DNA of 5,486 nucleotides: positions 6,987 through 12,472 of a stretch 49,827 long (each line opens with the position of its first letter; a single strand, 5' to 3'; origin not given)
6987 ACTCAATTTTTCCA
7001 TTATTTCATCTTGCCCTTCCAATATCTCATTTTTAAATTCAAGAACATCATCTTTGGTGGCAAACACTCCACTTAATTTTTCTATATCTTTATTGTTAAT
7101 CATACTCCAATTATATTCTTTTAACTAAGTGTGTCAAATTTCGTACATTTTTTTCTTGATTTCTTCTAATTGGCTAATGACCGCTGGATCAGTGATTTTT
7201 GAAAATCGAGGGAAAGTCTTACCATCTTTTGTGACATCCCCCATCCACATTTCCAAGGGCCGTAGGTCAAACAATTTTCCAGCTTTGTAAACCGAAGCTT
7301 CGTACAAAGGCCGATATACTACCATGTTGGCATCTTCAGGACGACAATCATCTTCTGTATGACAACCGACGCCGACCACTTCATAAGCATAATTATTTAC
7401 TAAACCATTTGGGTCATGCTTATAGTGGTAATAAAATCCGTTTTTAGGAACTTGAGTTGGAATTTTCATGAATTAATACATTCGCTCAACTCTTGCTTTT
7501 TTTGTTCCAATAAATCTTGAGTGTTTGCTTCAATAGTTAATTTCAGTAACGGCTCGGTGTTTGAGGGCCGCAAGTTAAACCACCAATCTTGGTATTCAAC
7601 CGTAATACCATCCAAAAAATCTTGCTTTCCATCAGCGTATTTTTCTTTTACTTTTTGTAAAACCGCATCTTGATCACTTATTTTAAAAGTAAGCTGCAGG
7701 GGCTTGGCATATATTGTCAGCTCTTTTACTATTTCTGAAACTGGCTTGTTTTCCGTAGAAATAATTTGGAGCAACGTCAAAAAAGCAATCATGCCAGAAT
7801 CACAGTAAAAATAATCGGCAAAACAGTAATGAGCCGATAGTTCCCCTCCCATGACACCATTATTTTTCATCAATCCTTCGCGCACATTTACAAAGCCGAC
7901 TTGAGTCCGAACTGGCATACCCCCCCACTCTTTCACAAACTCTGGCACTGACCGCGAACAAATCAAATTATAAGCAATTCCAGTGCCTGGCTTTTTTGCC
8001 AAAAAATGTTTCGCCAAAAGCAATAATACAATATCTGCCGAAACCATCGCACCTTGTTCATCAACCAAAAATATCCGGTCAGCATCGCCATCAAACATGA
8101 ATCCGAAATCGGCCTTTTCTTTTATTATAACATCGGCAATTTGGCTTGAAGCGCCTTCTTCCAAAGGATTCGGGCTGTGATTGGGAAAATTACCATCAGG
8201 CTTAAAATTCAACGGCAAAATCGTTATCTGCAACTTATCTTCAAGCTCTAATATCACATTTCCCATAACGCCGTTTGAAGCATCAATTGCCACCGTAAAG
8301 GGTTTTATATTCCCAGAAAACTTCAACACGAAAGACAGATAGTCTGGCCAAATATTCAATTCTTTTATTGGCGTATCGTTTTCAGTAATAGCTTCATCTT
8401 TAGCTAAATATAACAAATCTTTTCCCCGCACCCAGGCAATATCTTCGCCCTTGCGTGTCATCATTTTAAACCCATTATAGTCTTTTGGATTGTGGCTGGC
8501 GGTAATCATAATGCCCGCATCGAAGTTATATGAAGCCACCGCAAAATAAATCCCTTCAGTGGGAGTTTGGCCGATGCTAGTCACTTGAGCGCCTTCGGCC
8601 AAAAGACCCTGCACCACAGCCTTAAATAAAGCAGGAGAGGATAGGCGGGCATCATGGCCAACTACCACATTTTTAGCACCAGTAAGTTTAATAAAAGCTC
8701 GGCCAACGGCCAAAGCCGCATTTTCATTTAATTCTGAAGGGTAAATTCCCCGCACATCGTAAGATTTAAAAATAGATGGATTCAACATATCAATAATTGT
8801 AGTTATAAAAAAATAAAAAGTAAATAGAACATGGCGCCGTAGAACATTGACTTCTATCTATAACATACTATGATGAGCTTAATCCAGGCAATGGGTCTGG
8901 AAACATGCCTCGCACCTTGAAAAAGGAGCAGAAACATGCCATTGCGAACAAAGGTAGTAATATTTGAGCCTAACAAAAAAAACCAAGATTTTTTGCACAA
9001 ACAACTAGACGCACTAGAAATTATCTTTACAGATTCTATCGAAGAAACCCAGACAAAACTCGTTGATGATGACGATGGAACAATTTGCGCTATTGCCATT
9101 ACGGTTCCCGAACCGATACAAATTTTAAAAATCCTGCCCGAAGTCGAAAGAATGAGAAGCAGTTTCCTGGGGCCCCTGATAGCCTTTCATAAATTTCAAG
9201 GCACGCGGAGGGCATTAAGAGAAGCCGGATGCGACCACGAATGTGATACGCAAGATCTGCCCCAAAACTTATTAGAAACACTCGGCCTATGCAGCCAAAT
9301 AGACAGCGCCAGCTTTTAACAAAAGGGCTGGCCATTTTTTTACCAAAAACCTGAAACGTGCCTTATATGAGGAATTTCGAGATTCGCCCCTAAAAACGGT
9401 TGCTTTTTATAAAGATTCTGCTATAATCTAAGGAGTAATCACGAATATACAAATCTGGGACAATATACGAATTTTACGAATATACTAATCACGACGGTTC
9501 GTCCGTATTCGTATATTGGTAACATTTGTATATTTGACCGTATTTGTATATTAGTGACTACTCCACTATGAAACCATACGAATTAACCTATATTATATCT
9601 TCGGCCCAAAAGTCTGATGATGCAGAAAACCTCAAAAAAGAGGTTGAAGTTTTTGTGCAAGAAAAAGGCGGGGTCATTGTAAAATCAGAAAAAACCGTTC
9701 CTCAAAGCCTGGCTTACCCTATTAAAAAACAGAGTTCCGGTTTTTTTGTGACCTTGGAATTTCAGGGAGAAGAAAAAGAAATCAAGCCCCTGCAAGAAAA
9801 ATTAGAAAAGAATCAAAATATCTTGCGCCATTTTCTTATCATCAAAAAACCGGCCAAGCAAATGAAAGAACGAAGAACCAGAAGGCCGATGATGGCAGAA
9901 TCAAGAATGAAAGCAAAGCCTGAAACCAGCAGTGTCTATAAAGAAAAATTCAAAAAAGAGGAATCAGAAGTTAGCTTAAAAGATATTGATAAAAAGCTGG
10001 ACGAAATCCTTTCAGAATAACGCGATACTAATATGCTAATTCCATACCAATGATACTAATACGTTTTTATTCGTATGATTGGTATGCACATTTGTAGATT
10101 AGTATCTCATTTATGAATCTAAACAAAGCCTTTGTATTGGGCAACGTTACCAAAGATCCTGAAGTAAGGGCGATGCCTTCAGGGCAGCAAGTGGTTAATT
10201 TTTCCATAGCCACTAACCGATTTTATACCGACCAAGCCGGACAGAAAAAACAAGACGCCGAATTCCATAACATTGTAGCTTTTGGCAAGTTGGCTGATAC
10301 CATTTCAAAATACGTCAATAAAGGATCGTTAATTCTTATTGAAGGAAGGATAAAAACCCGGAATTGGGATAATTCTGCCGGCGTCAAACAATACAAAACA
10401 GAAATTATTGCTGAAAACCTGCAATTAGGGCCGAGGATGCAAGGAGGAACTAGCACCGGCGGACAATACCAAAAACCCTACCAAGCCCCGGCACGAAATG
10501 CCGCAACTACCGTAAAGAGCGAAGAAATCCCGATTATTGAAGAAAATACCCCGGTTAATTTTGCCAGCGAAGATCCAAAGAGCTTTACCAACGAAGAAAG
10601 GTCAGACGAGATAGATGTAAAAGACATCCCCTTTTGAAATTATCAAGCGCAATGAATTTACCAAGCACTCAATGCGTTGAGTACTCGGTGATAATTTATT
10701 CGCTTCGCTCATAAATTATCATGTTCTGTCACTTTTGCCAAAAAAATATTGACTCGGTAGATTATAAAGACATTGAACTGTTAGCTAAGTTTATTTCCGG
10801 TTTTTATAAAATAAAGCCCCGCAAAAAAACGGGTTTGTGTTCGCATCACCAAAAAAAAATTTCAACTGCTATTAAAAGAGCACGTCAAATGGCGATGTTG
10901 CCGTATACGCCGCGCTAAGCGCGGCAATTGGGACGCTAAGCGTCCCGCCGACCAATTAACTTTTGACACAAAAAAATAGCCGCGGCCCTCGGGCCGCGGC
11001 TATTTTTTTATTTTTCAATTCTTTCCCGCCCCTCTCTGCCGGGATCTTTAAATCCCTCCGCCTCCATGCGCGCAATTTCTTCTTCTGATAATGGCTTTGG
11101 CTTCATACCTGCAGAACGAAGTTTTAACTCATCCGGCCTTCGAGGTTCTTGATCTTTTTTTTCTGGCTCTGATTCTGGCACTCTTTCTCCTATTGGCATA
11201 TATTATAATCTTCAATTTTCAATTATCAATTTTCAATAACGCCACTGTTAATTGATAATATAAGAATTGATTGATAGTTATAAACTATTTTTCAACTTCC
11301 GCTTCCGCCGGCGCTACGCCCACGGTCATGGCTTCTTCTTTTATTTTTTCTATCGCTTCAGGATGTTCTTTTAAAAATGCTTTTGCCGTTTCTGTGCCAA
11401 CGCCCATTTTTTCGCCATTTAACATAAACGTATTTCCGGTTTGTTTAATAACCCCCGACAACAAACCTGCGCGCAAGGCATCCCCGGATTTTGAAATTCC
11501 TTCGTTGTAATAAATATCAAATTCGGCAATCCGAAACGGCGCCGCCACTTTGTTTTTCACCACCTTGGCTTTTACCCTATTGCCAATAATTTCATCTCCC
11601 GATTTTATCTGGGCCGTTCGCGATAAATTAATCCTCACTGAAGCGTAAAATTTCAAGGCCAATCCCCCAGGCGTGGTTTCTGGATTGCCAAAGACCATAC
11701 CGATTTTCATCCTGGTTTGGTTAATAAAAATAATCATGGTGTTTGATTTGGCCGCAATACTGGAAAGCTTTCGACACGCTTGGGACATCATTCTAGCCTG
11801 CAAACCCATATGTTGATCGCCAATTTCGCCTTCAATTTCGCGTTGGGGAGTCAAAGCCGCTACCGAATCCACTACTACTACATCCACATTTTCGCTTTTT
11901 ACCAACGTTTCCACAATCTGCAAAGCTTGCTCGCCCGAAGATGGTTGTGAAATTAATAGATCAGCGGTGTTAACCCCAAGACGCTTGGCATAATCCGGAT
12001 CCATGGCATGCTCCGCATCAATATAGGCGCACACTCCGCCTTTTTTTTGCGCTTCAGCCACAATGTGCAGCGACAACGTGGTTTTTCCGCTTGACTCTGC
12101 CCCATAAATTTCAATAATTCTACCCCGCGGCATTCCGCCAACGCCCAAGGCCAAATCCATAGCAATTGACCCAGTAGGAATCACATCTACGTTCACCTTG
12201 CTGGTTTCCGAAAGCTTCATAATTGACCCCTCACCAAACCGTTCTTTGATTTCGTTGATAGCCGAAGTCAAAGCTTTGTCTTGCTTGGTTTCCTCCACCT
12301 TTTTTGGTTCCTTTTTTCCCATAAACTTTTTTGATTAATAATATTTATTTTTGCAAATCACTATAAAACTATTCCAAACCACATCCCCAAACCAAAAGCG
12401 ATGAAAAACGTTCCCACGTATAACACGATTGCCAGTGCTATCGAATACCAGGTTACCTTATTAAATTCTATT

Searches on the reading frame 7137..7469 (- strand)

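Call 71: search_protein_families(library=pfam, proteins=[window:7137-7469:-], max_evalue=0.0001)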
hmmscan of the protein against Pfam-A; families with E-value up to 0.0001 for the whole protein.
window:7137-7469:- (111 aa): 1 family
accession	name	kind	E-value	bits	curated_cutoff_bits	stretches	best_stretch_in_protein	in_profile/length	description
PF07866.17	DUF1653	-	1.8e-11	44.6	23.5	1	12-90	2-61/62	Protein of unknown function (DUF1653)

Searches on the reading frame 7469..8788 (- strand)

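Call 71: search_protein_families(library=pfam, proteins=[window:7469-8788:-], max_evalue=0.0001)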
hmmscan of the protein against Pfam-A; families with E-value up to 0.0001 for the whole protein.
window:7469-8788:- (440 aa): 4 families
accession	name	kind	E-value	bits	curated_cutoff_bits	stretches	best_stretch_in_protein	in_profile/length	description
PF02878.22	PGM_PMM_I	-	6.2e-35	120.3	22.5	1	6-117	3-119/138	Phosphoglucomutase/phosphomannomutase, alpha/beta/alpha domain I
PF02880.22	PGM_PMM_III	-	4.1e-23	82.1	20.7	1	252-357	3-111/115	Phosphoglucomutase/phosphomannomutase, alpha/beta/alpha domain III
PF02879.22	PGM_PMM_II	-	1.4e-22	80.6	29.3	1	162-246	19-103/103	Phosphoglucomutase/phosphomannomutase, alpha/beta/alpha domain II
PF00408.26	PGM_PMM_IV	-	7.9e-08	32.7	23.1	1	378-434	13-65/68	Phosphoglucomutase/phosphomannomutase, C-terminal domain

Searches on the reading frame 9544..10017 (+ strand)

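Call 71: search_protein_families(library=pfam, proteins=[window:9544-10017:+], max_evalue=0.0001)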
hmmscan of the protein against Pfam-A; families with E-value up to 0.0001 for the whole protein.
window:9544-10017:+ (158 aa): 1 family
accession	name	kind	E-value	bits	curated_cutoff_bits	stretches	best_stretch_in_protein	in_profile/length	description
PF01250.22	Ribosomal_S6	-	7.6e-19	68.1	27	1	12-99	2-89/90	Ribosomal protein S6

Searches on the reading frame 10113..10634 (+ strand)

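Call 71: search_protein_families(library=pfam, proteins=[window:10113-10634:+], max_evalue=0.0001)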
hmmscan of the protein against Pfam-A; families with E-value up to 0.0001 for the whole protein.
window:10113-10634:+ (174 aa): 1 family
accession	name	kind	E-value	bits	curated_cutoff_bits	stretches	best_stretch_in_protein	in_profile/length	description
PF00436.31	SSB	-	6.7e-37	126.1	26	1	3-105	1-103/104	Single-strand binding protein family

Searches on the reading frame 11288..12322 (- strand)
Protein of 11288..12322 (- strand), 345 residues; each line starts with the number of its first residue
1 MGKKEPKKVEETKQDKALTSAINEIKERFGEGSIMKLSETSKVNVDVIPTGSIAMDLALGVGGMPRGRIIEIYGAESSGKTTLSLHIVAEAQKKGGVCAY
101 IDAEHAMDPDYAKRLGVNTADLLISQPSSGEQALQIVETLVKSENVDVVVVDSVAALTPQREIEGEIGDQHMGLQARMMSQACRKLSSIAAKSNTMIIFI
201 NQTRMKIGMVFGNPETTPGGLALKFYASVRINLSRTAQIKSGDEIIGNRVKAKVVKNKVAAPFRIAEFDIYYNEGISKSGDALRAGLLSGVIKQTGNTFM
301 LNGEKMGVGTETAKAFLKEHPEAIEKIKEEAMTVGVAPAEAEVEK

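Call 71: search_protein_families(library=pfam, proteins=[window:11288-12322:-], max_evalue=0.0001)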
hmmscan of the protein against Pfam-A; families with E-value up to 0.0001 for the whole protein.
window:11288-12322:- (345 aa): 6 families
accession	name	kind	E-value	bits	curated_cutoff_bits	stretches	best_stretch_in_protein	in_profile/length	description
PF00154.27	RecA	-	4.8e-129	429.8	27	1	16-277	1-262/262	recA bacterial DNA recombination protein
PF08423.17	Rad51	-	2.8e-09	37.1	22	1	47-235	7-211/244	Rad51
PF06745.19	ATPase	-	6.7e-09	35.9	26.6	1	49-108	2-61/231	KaiC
PF21096.2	RecA_C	-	1.6e-07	31.8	27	1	282-330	3-51/57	RecA C-terminal domain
PF13481.12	AAA_25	-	2e-05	24.7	27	0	62-160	28-158/195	AAA domain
PF01637.24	ATPase_2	-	3.5e-05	24.2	33.2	0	68-133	21-87/225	ATPase domain predominantly from Archaea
